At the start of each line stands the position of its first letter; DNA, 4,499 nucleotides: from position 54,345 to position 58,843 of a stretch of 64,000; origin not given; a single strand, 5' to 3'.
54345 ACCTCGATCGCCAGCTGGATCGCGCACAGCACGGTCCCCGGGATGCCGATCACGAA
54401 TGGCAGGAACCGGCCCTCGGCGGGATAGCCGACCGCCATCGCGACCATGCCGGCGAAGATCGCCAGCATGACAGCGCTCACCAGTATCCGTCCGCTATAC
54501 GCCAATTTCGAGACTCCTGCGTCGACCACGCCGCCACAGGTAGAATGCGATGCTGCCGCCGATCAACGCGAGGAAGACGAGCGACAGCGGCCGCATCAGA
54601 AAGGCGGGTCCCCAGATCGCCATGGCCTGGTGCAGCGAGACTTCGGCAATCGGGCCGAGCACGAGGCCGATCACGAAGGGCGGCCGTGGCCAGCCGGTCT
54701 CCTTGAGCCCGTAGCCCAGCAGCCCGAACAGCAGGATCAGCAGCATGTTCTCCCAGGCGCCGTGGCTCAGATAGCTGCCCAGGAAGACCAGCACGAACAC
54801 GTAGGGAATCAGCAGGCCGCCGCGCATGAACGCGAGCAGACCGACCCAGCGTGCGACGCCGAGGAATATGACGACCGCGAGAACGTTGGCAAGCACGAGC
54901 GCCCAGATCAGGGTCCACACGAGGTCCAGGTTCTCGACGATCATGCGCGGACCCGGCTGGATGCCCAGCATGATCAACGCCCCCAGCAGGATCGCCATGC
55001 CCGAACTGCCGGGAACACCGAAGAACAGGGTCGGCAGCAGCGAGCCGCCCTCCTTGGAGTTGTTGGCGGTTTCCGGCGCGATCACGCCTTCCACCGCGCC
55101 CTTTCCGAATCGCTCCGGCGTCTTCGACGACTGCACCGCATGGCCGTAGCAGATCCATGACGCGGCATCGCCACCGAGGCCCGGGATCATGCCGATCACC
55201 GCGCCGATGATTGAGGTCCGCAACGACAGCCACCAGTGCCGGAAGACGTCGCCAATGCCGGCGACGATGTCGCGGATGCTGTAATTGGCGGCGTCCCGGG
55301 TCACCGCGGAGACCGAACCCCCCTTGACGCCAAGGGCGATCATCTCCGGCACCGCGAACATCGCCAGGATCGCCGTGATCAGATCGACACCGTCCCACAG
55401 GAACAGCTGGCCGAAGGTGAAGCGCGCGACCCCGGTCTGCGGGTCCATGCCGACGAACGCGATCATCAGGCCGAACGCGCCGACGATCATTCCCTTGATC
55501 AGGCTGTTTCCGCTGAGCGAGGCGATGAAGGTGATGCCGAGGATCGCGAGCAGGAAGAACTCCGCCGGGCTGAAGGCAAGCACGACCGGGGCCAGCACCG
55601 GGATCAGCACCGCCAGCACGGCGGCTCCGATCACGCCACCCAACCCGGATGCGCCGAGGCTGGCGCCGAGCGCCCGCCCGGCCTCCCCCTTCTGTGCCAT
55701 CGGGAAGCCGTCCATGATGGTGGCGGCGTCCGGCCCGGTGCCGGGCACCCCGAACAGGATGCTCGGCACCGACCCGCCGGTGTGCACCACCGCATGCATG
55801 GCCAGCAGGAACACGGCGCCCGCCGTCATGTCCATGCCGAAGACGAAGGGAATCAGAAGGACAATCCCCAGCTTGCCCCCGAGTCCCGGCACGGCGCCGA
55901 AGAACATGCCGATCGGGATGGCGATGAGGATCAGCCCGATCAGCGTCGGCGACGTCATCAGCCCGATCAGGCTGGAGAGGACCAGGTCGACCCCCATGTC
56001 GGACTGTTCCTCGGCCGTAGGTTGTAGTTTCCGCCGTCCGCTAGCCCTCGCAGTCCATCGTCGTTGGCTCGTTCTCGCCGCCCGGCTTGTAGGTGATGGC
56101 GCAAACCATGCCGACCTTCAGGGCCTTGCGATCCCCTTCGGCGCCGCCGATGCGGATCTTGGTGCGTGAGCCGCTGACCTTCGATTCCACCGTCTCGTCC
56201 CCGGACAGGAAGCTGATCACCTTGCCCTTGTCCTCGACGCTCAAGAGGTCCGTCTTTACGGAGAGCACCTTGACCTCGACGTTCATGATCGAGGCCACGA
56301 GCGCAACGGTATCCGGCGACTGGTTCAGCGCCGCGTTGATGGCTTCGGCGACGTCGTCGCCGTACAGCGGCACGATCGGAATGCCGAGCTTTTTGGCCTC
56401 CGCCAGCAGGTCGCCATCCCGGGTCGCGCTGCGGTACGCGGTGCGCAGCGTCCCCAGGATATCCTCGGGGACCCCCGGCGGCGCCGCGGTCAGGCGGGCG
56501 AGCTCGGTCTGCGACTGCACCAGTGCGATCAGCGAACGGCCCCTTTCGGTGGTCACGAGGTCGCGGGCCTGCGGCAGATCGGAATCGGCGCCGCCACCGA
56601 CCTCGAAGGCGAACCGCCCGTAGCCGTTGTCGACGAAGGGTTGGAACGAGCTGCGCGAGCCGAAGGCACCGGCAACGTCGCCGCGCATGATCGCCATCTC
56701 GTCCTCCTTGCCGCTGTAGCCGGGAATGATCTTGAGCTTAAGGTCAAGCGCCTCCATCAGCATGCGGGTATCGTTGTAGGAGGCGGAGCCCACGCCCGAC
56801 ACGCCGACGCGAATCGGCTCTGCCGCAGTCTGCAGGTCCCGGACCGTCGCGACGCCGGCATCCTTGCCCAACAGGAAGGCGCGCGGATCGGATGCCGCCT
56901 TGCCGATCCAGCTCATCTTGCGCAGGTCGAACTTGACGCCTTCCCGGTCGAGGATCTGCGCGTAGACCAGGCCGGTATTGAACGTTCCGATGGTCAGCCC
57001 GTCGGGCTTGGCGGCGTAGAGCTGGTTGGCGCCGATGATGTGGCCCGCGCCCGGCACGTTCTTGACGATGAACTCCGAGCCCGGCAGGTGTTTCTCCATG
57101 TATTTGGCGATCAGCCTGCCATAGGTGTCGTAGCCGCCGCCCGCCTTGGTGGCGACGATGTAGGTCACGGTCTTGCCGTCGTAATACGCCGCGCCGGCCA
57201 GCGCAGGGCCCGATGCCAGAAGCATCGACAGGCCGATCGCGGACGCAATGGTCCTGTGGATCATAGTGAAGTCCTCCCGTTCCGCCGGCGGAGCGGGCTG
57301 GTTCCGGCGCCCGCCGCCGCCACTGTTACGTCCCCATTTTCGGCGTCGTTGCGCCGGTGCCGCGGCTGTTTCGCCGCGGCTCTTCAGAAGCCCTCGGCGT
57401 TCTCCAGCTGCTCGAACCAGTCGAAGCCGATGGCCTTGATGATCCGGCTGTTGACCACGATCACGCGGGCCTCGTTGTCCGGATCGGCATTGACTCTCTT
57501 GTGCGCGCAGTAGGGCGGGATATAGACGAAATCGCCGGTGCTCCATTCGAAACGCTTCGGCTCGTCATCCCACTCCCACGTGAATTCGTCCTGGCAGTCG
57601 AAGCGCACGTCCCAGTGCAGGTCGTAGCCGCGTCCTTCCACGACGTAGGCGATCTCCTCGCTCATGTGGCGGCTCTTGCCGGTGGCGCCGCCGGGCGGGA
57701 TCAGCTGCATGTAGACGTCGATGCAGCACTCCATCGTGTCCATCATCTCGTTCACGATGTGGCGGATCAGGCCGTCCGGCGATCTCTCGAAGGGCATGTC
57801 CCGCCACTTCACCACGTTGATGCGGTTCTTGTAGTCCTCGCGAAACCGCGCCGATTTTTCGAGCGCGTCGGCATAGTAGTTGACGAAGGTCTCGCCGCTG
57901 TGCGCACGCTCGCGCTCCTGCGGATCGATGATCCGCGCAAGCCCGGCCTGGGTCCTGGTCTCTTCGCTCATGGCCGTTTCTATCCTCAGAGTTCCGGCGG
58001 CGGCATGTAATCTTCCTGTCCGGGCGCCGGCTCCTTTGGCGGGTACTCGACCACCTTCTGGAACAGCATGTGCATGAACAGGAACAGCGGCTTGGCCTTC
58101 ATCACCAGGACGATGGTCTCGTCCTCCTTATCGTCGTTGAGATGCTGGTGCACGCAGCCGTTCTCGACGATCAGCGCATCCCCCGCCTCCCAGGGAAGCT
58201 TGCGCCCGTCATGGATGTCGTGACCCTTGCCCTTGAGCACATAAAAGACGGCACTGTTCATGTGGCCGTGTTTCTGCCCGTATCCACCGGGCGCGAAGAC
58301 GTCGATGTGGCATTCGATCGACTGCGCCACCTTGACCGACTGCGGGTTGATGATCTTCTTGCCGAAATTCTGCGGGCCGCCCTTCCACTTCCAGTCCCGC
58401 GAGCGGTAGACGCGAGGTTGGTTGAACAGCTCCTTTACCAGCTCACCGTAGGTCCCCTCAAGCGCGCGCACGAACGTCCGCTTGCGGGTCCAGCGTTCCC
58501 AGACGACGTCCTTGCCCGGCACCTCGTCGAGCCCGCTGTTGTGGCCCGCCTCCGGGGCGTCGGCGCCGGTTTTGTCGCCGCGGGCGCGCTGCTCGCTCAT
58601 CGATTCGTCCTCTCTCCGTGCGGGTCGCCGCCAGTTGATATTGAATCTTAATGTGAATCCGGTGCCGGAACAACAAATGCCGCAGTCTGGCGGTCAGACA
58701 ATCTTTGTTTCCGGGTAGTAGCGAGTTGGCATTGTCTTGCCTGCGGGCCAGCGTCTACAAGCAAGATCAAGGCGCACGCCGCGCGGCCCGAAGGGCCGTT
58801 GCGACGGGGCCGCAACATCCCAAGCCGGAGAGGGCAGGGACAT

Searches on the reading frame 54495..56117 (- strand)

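Call 32: search_protein_families(library=pfam, proteins=[window:54495-56117:-], max_evalue=0.001)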
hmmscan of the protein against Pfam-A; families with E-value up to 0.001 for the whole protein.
window:54495-56117:- (540 aa): 1 family
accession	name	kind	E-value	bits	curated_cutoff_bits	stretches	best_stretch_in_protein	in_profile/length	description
PF01970.21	TctA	-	6.3e-124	414.3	28.9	1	61-483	2-423/423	Tripartite tricarboxylate transporter TctA family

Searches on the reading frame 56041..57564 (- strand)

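Call 32: search_protein_families(library=pfam, proteins=[window:56041-57564:-], max_evalue=0.001)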
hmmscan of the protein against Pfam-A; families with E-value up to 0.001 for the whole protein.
window:56041-57564:- (507 aa): 1 family
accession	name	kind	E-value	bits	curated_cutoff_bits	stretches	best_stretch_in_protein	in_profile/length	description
PF03401.19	TctC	-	3.1e-14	53.6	27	1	150-394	3-243/274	Tripartite tricarboxylate transporter family receptor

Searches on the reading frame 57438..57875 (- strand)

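Call 94: search_protein_families(library=pfam, proteins=[window:57438-57875:-], max_evalue=0.0001)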
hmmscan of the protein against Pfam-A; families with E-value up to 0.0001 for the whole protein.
window:57438-57875:- (146 aa): 2 families
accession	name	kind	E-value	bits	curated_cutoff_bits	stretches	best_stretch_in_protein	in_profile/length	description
PF07883.17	Cupin_2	-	2.8e-09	37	27.2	0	56-83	2-29/70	Cupin domain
PF02041.22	Auxin_BP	-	4e-05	23.8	21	1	41-144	33-128/167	Auxin binding protein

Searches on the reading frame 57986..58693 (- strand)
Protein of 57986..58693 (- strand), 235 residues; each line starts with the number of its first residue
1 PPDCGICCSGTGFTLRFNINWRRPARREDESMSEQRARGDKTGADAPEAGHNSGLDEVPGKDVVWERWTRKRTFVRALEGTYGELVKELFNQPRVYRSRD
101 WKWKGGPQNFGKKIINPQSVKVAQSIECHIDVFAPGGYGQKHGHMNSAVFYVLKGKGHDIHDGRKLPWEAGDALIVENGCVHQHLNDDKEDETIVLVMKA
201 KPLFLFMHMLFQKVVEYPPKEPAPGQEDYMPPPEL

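Call 32: search_protein_families(library=pfam, proteins=[window:57986-58693:-], max_evalue=0.001)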
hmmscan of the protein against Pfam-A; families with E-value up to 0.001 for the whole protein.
window:57986-58693:- (235 aa): 2 families
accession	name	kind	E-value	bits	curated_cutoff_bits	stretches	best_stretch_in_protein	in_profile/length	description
PF07883.17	Cupin_2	-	3.7e-12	46.2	27.2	1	132-197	4-68/70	Cupin domain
PF12973.13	Cupin_7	-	4e-05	23.8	27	1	133-197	40-100/105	ChrR Cupin-like domain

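Call 50: search_protein_families(library=ncbifam, proteins=[window:57986-58693:-], max_evalue=0.00001)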
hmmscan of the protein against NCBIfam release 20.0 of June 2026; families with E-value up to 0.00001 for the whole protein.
window:57986-58693:- (235 aa): 1 family
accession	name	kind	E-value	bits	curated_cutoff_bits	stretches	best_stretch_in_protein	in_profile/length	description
NF049978.1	AminoSalDhMabB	equivalog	1.6e-09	37.6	650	1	116-212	238-333/351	5-aminosalicylate 1,2-dioxygenase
